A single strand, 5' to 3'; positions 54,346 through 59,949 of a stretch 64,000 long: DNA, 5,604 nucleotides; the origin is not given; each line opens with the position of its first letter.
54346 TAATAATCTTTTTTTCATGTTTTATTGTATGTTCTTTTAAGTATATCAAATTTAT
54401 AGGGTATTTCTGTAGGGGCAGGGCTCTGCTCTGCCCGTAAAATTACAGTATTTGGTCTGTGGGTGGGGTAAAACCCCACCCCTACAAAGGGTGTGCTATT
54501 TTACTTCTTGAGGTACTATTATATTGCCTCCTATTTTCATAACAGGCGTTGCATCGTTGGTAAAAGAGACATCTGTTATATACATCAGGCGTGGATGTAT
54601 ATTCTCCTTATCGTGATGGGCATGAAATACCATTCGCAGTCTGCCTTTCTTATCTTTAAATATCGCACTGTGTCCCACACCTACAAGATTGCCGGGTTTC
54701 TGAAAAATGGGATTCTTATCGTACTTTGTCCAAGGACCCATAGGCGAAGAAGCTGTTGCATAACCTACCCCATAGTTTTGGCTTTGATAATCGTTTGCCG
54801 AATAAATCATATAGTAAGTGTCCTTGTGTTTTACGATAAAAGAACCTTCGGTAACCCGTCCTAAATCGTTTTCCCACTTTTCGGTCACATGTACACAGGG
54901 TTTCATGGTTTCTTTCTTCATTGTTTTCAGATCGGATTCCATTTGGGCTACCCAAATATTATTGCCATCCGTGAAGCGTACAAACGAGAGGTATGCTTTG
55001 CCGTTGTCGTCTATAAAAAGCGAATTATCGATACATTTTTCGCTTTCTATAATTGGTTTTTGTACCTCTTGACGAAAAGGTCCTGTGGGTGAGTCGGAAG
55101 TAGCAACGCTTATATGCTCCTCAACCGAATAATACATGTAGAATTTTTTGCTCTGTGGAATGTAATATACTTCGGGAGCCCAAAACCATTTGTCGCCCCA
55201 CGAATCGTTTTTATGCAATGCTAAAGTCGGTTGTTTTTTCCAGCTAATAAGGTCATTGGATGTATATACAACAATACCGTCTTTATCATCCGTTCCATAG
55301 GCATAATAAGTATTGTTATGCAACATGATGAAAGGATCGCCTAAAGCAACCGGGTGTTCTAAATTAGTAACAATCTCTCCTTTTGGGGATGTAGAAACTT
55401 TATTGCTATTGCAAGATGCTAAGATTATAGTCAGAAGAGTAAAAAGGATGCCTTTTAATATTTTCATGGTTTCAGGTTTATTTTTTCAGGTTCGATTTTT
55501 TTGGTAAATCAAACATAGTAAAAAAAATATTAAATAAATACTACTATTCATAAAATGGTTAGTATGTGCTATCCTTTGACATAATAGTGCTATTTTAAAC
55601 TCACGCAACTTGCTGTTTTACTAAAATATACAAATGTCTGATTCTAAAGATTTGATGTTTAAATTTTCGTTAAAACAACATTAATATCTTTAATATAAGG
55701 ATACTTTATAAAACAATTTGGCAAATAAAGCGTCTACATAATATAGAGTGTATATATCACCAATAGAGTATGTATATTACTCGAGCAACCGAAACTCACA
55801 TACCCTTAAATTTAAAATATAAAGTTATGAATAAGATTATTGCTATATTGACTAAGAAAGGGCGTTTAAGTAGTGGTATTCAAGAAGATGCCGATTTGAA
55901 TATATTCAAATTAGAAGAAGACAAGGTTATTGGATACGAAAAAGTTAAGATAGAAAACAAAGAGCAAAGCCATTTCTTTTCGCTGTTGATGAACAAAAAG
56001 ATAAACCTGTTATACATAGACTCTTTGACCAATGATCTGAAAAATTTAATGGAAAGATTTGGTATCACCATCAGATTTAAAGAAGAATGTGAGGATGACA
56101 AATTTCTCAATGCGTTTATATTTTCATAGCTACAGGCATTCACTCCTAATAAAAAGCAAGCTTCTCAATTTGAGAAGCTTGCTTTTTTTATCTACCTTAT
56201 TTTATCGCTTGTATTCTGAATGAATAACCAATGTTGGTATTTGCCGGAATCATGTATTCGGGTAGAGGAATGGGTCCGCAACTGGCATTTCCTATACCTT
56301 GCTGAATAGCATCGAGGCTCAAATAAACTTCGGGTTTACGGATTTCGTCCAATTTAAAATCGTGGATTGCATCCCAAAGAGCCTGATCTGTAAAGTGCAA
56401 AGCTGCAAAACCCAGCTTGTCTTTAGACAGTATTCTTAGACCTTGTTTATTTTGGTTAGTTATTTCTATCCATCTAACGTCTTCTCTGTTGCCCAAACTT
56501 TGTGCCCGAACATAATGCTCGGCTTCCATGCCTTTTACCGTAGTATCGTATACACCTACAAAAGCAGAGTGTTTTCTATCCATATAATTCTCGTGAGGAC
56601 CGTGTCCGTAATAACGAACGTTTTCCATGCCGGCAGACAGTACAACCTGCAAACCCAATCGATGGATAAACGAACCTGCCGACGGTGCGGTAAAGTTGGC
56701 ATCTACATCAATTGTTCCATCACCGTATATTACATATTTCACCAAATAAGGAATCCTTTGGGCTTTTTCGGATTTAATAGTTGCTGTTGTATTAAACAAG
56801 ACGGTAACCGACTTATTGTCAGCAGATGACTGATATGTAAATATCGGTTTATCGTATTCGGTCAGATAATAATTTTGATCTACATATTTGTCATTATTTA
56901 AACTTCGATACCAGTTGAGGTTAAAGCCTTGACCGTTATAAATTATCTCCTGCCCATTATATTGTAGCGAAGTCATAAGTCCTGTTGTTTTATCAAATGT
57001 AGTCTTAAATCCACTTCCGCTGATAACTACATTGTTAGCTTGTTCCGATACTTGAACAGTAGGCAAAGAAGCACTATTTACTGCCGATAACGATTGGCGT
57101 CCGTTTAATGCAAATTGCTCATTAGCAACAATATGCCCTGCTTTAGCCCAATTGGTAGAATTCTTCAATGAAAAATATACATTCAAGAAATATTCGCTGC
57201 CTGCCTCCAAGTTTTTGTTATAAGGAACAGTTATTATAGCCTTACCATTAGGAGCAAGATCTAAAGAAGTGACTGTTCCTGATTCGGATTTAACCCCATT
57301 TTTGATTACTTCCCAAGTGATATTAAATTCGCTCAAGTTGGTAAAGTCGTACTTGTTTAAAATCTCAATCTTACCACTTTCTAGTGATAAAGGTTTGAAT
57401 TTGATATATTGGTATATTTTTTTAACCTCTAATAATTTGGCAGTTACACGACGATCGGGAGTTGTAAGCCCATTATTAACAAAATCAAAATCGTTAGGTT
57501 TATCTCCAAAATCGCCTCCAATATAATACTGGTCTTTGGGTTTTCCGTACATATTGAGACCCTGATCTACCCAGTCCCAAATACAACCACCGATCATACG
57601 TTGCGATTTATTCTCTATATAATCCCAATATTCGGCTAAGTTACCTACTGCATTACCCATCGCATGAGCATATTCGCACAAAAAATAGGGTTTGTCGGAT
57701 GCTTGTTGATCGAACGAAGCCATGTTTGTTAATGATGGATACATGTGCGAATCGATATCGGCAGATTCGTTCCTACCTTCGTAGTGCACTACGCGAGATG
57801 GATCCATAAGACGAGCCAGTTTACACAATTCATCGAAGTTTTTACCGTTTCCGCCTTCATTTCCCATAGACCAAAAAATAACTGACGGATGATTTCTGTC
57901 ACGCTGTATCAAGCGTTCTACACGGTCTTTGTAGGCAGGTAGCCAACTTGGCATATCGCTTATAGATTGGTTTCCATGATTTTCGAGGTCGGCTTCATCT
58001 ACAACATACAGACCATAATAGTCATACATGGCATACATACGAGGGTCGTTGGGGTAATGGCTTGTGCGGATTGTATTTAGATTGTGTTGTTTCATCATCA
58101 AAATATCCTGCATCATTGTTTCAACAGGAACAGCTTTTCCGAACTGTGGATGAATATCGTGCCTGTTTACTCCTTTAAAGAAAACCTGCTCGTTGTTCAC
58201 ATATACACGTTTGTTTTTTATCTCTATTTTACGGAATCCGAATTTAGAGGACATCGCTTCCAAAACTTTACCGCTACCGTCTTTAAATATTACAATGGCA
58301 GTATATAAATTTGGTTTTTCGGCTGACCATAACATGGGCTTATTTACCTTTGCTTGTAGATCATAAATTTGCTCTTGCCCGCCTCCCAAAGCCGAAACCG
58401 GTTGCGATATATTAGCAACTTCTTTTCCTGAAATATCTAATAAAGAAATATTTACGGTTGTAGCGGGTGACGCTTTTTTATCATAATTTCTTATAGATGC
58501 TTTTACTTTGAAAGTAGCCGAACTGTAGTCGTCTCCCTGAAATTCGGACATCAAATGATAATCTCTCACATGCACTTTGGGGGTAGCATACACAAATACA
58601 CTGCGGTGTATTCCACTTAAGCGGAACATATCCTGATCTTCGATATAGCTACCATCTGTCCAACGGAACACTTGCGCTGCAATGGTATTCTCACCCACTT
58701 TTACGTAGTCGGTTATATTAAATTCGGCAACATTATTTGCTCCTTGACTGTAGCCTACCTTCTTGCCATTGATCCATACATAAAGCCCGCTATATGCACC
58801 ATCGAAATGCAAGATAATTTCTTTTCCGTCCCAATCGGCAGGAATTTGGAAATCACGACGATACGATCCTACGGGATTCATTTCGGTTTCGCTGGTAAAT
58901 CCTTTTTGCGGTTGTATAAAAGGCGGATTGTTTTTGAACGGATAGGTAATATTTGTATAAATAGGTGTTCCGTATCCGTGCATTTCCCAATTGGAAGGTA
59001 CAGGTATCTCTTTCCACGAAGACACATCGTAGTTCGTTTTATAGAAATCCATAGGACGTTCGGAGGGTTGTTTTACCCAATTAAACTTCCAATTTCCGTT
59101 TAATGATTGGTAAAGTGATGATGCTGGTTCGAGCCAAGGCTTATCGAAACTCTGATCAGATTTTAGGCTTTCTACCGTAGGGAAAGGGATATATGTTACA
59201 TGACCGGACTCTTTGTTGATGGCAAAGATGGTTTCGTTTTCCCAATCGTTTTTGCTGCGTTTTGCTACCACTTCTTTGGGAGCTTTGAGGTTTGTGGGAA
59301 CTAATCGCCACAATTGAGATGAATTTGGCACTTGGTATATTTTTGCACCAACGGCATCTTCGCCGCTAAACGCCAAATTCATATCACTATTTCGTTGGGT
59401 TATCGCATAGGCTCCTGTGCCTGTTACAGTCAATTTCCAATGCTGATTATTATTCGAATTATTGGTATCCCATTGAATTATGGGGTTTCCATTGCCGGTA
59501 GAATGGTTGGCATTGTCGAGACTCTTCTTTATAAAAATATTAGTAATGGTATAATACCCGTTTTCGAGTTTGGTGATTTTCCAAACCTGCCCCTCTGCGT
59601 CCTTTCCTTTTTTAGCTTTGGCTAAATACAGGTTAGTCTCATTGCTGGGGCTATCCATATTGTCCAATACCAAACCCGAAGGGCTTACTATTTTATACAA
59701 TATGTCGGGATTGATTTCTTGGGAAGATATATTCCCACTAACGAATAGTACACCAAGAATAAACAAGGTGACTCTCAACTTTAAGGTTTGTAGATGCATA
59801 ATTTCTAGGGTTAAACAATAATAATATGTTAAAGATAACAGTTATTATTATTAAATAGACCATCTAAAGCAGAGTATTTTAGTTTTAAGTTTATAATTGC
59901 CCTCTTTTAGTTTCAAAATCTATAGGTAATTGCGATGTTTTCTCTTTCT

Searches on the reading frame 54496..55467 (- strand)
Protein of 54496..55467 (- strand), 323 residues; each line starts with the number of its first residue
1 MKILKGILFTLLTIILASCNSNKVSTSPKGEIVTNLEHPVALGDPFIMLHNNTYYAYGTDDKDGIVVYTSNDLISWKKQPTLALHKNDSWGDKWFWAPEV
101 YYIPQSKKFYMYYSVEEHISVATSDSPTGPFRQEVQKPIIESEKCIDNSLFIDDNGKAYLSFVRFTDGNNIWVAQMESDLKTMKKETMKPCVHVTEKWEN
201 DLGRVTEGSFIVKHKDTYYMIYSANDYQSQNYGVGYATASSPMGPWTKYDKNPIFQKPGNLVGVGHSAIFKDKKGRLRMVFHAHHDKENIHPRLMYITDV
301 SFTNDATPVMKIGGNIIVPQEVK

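Call 3: search_protein_families(library=pfam, proteins=[window:54496-55467:-], max_evalue=0.01)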
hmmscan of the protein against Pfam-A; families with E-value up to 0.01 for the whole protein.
window:54496-55467:- (323 aa): 4 families
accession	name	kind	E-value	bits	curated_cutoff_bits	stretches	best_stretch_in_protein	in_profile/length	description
PF04616.20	Glyco_hydro_43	-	9.9e-51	173.2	32.2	1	42-308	10-288/288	Glycosyl hydrolases family 43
PF00251.26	Glyco_hydro_32N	-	3.4e-07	30.5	22.1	1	28-115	115-210/307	Glycosyl hydrolases family 32 N-terminal domain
PF24793.1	GINT1_N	-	1.3e-05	24.8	27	1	208-259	162-215/304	Glucosamine inositolphosphorylceramide transferase 1, N-terminal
PF04041.19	Glyco_hydro_130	-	0.0023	17.4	26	0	186-291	81-183/320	beta-1,4-mannooligosaccharide phosphorylase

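Call 43: search_solved_structures(query=window:54496-55467:-, max_evalue=1e-20)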
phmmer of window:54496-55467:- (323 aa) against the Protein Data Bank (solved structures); distinct sequences matched with E-value up to 1e-20: 4.
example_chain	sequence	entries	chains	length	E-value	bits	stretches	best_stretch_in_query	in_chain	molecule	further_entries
3kst_A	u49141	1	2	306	4e-92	312.2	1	40-322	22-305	Endo-1,4-beta-xylanase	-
4qqs_A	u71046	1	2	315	9.2e-44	153.2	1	41-286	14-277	Glycoside hydrolase family 43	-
5c0p_A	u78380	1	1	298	3.7e-29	105.2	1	30-299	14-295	Endo-arabinase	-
4nov_A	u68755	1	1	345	5.4e-24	88.2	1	40-307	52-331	Xylosidase/arabinofuranosidase Xsa43E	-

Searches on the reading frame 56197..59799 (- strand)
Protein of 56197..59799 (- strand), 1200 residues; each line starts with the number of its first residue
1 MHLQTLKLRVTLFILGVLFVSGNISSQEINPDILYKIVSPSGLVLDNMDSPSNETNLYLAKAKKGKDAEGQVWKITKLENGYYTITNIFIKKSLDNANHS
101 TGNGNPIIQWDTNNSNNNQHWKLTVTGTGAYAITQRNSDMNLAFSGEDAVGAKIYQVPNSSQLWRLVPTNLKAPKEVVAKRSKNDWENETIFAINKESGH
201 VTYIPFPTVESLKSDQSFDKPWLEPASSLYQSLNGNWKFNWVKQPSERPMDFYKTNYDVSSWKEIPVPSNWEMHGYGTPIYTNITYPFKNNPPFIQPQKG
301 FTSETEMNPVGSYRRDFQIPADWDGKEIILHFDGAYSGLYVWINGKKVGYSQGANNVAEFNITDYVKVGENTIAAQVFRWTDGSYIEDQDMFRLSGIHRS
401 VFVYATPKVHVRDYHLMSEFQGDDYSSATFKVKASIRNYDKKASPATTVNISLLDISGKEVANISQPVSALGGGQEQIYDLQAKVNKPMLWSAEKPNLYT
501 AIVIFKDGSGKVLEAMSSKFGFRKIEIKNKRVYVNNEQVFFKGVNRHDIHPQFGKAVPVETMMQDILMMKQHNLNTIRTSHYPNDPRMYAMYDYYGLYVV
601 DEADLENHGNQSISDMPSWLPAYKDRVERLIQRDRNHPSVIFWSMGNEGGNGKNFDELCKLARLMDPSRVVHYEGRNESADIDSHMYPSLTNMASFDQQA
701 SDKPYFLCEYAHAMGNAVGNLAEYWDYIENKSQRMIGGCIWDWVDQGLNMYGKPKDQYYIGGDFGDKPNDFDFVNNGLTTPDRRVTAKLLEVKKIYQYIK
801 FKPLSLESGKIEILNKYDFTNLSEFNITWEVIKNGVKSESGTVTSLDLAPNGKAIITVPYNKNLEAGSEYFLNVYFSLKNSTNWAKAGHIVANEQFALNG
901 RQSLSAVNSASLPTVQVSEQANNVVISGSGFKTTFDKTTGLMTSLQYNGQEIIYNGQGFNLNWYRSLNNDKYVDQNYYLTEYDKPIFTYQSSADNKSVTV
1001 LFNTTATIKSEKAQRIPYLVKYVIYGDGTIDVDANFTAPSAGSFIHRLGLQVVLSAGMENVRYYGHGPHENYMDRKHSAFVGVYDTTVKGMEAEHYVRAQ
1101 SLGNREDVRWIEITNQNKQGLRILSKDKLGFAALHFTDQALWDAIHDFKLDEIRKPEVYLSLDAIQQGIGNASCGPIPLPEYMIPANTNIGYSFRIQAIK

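Call 3: search_protein_families(library=pfam, proteins=[window:56197-59799:-], max_evalue=0.01)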
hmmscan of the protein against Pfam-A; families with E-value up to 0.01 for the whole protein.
window:56197-59799:- (1200 aa): 8 families
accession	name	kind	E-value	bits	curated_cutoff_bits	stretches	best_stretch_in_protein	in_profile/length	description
PF02836.23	Glyco_hydro_2_C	-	2.1e-86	290.2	21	1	525-801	1-302/302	Glycosyl hydrolases family 2, TIM barrel domain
PF02929.23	Bgal_small_N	-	2.9e-62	211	25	1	927-1196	1-248/248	Beta galactosidase small chain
PF02837.24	Glyco_hydro_2_N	-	4.4e-42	144.3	28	1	231-407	2-169/169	Glycosyl hydrolases family 2, sugar binding domain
PF16353.11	LacZ_4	-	1.6e-27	96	27.3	1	811-899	1-87/87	Beta-galactosidase, domain 4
PF00703.27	Glyco_hydro_2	-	2e-17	64.3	23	1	409-523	1-109/109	Glycosyl hydrolases family 2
PF14200.12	RicinB_lectin_2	-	8.6e-16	58.9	25.6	1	71-156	3-88/89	Ricin-type beta-trefoil lectin domain-like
PF00652.28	Ricin_B_lectin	-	2.5e-08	34.6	29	1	36-162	4-124/126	Ricin-type beta-trefoil lectin domain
PF22666.2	Glyco_hydro_2_N2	-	7.4e-06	26.6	27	1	312-377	51-117/167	Glycosyl hydrolase 2 galactose-binding domain-like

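Call 48: search_solved_structures(query=window:56197-59799:-, max_evalue=1e-100, show_alignments=1)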
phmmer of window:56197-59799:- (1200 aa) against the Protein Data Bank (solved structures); distinct sequences matched with E-value up to 1e-100: 47.
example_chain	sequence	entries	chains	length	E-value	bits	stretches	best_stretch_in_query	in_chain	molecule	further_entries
6sd0_A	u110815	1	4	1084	6.1e-206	689.6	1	185-1196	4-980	Beta-galactosidase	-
6s6z_A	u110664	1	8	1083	6.7e-206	689.4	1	185-1196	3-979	Beta-galactosidase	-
3bga_A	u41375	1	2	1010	7.1e-197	659.5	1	183-1194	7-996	Beta-galactosidase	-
3dec_A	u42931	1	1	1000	1.2e-193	648.8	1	184-1196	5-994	Beta-galactosidase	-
9m0e_A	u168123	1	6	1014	3.2e-187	627.6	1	184-1183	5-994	Beta-galactosidase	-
3t2o_A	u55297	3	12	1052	8.1e-164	550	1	182-1110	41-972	Beta-galactosidase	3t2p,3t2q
6tsh_A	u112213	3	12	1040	8.6e-164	549.9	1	182-1110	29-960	Beta-galactosidase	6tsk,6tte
3muy_1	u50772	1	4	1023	9.3e-164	549.8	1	182-1110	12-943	Beta-D-galactosidase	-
3muz_1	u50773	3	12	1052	9.4e-164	549.8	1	182-1110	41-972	Beta-galactosidase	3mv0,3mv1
9wln_A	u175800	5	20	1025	1.2e-163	549.5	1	182-1110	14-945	Beta-galactosidase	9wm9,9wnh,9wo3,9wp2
3j7h_A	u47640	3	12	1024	1.2e-163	549.5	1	182-1110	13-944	Beta-galactosidase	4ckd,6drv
1jz2_A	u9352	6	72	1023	1.2e-163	549.5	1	182-1110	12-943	Beta-Galactosidase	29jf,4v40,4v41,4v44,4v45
9y45_A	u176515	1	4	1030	1.2e-163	549.5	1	182-1110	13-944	Beta-galactosidase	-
8bk7_A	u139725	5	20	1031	1.2e-163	549.5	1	182-1110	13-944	Beta-galactosidase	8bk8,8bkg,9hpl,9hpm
1px3_A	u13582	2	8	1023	1.2e-163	549.4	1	182-1110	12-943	beta-galactosidase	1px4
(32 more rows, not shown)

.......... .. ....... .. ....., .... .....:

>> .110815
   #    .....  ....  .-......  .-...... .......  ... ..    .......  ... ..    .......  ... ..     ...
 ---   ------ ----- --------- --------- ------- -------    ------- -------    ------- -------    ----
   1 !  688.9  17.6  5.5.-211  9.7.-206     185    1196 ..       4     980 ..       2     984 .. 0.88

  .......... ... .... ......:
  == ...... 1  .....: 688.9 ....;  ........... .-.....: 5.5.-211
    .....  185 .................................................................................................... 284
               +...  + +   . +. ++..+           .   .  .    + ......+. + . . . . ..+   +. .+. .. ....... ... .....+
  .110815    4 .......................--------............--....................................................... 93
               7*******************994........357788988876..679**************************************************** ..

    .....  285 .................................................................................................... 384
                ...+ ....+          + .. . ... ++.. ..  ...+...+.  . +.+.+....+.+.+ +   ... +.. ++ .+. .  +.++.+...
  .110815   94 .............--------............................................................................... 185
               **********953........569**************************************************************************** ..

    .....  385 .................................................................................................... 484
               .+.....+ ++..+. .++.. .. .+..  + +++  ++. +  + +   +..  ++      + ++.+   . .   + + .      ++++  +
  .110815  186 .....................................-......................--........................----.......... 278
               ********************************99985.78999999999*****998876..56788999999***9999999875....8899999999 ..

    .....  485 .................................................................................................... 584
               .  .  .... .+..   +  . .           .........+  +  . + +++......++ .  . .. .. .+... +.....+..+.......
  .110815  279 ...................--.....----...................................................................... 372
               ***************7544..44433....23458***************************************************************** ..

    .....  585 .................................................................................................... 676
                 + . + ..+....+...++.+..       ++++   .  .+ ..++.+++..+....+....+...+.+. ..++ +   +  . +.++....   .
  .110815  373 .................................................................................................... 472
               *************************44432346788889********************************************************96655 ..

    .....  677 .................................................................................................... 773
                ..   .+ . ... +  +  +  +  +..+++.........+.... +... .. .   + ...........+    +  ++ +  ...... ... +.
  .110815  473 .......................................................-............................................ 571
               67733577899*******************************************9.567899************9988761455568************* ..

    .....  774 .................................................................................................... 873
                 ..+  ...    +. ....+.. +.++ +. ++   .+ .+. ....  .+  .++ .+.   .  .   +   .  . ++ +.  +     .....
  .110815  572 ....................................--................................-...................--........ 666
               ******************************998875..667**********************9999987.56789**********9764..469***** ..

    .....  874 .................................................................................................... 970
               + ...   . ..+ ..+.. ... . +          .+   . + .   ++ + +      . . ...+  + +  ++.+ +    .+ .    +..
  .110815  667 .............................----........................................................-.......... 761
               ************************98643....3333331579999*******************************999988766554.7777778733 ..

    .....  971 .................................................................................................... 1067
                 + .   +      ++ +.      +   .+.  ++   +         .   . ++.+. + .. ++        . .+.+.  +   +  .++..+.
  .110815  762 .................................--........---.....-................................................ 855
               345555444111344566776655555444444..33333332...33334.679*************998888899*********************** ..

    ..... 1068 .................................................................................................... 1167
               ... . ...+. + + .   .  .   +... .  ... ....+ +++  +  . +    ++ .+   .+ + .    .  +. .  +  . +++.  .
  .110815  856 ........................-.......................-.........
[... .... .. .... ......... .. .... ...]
